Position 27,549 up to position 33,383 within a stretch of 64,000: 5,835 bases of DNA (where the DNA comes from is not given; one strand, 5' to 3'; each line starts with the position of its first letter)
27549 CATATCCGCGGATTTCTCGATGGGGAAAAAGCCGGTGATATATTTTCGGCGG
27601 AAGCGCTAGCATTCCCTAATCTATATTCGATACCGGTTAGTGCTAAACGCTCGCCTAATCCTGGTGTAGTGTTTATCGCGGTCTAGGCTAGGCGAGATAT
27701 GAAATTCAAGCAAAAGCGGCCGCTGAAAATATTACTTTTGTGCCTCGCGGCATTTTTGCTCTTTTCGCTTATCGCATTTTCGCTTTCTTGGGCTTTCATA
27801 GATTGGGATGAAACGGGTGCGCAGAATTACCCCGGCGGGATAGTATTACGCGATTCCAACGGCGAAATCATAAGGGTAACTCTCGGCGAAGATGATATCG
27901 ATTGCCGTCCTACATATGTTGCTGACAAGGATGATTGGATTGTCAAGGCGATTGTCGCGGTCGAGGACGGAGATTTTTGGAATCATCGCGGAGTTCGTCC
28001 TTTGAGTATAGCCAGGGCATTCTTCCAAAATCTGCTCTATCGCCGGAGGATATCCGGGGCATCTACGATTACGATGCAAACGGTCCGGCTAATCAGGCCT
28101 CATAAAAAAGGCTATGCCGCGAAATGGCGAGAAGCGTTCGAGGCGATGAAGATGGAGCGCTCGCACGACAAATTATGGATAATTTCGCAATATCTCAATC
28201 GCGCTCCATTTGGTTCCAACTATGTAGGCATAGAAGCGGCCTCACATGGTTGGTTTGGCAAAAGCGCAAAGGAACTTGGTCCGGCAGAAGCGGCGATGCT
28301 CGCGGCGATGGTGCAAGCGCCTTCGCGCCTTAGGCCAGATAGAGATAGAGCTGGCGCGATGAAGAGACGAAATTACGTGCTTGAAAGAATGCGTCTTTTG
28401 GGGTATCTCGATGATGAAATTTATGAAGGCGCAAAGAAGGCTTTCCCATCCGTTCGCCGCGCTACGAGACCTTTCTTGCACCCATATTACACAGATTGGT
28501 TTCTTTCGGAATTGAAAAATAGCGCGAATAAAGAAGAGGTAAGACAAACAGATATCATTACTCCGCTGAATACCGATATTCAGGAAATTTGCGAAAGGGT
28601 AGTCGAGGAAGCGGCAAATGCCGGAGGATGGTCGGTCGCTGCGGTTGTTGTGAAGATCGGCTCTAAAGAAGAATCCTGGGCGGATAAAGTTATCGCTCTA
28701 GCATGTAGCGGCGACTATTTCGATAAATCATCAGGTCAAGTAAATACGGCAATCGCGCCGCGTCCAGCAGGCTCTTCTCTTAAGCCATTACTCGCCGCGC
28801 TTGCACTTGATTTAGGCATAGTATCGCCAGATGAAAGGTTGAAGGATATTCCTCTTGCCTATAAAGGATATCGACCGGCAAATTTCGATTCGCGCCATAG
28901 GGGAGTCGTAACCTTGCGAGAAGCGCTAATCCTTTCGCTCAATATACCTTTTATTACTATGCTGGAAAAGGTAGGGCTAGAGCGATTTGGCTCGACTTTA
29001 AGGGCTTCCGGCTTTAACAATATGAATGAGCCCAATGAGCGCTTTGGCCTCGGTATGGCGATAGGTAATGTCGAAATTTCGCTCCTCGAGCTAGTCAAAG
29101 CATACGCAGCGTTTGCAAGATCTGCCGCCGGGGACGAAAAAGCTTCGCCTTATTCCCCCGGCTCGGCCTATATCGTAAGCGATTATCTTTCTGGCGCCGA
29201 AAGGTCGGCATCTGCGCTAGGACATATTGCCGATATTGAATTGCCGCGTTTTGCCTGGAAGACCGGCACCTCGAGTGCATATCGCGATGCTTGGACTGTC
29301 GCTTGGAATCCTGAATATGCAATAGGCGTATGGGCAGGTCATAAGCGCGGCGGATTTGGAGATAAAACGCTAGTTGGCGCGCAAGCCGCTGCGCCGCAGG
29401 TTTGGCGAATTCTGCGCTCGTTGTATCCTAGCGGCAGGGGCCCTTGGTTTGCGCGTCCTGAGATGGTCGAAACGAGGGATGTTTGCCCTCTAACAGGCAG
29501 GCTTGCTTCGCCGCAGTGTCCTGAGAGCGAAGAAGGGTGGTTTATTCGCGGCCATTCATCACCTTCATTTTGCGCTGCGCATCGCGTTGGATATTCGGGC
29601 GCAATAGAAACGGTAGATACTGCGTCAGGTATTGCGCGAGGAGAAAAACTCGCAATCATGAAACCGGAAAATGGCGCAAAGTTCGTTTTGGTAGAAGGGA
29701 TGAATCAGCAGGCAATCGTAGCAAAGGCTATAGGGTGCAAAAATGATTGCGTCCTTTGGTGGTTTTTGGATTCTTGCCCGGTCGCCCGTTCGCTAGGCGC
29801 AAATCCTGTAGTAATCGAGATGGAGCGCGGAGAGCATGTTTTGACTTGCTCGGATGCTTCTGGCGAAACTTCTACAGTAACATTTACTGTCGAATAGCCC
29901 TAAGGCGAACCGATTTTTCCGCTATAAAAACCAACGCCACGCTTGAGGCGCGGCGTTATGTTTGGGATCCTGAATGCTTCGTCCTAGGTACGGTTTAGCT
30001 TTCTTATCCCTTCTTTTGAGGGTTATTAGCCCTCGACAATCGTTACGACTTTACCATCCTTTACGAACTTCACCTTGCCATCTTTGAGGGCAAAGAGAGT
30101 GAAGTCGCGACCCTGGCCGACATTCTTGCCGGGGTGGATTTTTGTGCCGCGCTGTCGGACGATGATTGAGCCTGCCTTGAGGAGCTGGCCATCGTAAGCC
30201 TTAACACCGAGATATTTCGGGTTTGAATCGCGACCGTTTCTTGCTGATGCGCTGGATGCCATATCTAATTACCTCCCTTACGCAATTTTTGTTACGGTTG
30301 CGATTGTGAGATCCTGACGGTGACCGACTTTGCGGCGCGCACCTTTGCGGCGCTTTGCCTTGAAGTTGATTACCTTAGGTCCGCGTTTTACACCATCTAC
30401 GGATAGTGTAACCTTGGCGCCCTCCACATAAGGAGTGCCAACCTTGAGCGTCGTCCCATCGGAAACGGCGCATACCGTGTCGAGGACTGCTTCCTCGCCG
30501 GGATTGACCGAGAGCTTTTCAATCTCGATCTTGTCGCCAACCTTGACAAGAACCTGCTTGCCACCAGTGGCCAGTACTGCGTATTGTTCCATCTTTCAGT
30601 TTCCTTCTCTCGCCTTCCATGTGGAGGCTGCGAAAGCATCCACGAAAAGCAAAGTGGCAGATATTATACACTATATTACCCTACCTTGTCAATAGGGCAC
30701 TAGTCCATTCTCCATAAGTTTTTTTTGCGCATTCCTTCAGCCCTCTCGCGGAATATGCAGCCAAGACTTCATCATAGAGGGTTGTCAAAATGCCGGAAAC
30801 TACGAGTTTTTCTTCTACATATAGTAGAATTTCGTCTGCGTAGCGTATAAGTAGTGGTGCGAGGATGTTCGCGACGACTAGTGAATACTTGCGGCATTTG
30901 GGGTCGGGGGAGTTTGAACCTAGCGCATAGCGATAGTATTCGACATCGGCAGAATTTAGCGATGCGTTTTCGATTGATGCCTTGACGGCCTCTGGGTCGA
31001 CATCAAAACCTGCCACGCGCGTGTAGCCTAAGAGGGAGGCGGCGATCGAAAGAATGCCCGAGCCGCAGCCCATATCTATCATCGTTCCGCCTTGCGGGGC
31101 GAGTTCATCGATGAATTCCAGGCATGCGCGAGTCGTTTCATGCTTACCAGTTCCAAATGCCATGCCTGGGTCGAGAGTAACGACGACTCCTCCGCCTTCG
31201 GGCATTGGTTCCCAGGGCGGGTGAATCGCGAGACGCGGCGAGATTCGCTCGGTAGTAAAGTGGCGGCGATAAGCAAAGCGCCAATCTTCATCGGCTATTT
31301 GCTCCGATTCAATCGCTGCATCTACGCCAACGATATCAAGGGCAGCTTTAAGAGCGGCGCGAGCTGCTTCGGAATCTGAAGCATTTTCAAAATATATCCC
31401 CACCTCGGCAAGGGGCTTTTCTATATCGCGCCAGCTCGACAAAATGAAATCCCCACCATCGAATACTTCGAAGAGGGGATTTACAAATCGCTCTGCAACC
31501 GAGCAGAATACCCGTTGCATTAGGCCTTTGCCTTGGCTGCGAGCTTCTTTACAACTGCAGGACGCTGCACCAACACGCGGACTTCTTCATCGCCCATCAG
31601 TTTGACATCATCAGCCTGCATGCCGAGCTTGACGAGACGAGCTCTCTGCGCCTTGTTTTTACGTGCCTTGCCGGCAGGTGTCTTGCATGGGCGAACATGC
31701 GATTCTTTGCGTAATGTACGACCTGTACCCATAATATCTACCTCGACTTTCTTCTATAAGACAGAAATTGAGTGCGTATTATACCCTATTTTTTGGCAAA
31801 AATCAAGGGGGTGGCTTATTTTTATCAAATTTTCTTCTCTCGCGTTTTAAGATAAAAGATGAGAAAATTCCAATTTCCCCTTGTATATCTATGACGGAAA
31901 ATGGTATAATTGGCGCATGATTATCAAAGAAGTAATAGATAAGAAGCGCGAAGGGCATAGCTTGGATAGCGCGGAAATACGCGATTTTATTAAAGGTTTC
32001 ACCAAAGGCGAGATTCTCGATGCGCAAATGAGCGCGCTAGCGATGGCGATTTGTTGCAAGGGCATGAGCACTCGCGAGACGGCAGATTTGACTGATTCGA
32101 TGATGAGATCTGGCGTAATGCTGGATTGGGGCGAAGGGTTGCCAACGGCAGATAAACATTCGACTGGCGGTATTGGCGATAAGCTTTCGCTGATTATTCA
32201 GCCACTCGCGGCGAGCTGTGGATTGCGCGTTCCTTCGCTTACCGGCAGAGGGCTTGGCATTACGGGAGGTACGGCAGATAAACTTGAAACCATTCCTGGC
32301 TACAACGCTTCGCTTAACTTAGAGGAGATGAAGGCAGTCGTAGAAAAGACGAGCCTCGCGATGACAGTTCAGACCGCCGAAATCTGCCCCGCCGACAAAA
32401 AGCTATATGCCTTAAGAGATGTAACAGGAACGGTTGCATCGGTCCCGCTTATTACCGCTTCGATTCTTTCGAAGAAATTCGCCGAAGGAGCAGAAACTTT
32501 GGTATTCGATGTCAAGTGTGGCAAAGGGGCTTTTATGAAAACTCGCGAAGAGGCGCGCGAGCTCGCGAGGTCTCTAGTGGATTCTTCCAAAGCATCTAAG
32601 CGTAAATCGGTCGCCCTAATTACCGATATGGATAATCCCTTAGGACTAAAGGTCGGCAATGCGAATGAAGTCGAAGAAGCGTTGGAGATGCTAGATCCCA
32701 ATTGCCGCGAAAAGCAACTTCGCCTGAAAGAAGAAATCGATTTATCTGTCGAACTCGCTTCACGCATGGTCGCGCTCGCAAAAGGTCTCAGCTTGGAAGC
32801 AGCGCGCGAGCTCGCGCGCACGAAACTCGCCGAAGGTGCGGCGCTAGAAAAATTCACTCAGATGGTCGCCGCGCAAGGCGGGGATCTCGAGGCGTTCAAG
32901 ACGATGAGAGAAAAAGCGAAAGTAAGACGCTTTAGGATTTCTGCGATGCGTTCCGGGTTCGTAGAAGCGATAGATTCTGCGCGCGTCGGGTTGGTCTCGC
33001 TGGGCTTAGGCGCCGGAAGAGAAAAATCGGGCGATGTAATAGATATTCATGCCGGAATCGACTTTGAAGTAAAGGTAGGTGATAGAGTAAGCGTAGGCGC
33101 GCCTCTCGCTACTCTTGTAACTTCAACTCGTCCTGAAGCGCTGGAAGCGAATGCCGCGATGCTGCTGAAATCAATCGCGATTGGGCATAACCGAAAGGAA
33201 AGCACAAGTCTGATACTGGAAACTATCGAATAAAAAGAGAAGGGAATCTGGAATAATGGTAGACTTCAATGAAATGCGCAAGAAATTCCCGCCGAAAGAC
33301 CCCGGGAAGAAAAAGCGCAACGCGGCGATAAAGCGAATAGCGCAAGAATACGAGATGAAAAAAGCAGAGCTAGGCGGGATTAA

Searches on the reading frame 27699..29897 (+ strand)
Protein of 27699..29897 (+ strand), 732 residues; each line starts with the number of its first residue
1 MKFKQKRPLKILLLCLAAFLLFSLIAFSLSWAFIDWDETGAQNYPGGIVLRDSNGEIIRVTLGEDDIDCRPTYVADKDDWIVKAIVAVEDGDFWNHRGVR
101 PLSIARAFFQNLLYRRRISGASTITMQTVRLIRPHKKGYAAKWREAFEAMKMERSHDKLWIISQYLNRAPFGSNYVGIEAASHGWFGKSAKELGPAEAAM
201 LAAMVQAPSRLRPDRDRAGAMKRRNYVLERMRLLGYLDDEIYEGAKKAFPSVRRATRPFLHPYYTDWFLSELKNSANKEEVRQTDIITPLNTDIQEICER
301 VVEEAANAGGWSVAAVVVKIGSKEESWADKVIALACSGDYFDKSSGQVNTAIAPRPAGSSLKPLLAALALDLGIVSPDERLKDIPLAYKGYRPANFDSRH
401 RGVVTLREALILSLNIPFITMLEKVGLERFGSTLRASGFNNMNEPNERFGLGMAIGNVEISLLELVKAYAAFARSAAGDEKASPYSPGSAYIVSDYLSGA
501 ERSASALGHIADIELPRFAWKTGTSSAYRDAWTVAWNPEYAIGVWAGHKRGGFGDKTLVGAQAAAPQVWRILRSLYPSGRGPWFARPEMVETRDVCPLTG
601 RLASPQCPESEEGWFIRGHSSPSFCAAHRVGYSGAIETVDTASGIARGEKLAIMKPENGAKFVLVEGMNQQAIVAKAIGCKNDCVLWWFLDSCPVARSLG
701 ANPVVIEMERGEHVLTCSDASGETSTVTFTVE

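Call 9: search_protein_families(library=pfam, proteins=[window:27699-29897:+], max_evalue=0.01)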
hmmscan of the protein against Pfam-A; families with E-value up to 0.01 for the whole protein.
window:27699-29897:+ (732 aa): 3 families
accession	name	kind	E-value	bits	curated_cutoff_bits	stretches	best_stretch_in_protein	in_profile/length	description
PF00912.28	Transgly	-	1.3e-47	162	27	1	79-231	24-177/178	Transglycosylase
PF00905.27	Transpeptidase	-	1.6e-18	67.4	22.1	1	353-538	38-266/299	Penicillin binding protein transpeptidase domain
PF06832.18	BiPBP_C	-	6.2e-12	45.7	26.8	1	647-729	8-90/90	Penicillin-Binding Protein C-terminus Family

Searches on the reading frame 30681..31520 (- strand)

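Call 80: search_protein_families(library=pfam, proteins=[window:30681-31520:-], max_evalue=0.00001)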
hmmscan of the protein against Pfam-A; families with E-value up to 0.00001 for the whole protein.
window:30681-31520:- (279 aa): 3 families
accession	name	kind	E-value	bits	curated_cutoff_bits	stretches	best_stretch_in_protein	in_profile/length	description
PF06325.19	PrmA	-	4.7e-58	197.5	22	1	39-275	57-291/296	Ribosomal protein L11 methyltransferase (PrmA)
PF05175.20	MTS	-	6.2e-07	29.7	23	1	130-218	20-105/170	Methyltransferase small domain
PF13489.12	Methyltransf_23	-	1e-06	29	27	1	127-217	3-87/164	Methyltransferase domain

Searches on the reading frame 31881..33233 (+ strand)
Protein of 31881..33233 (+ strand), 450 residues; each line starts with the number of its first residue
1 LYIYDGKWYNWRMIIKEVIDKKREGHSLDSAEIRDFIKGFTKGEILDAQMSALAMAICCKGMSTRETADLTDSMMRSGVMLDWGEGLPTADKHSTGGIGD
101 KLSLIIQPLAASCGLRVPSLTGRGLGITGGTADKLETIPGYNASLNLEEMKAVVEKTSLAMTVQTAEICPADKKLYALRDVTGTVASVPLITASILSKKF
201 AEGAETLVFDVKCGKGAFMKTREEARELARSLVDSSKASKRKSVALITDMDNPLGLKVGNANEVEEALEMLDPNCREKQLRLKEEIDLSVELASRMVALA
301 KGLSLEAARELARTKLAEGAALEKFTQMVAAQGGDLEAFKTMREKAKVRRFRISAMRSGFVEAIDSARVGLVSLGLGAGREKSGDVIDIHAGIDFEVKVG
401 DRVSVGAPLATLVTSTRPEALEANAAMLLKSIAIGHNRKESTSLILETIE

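Call 80: search_protein_families(library=pfam, proteins=[window:31881-33233:+], max_evalue=0.00001)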
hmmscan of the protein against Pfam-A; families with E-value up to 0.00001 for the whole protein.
window:31881-33233:+ (450 aa): 3 families
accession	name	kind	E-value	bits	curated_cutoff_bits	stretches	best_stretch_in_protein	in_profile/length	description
PF00591.27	Glycos_transf_3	-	8.1e-35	121.1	27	1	89-322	4-253/253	Glycosyl transferase family, a/b domain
PF02885.22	Glycos_trans_3N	-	2.6e-20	72.4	26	1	16-78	1-63/63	Glycosyl transferase family, helical bundle domain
PF07831.19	PYNP_C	-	3.9e-16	58.9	27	1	360-434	1-74/75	Pyrimidine nucleoside phosphorylase C-terminal domain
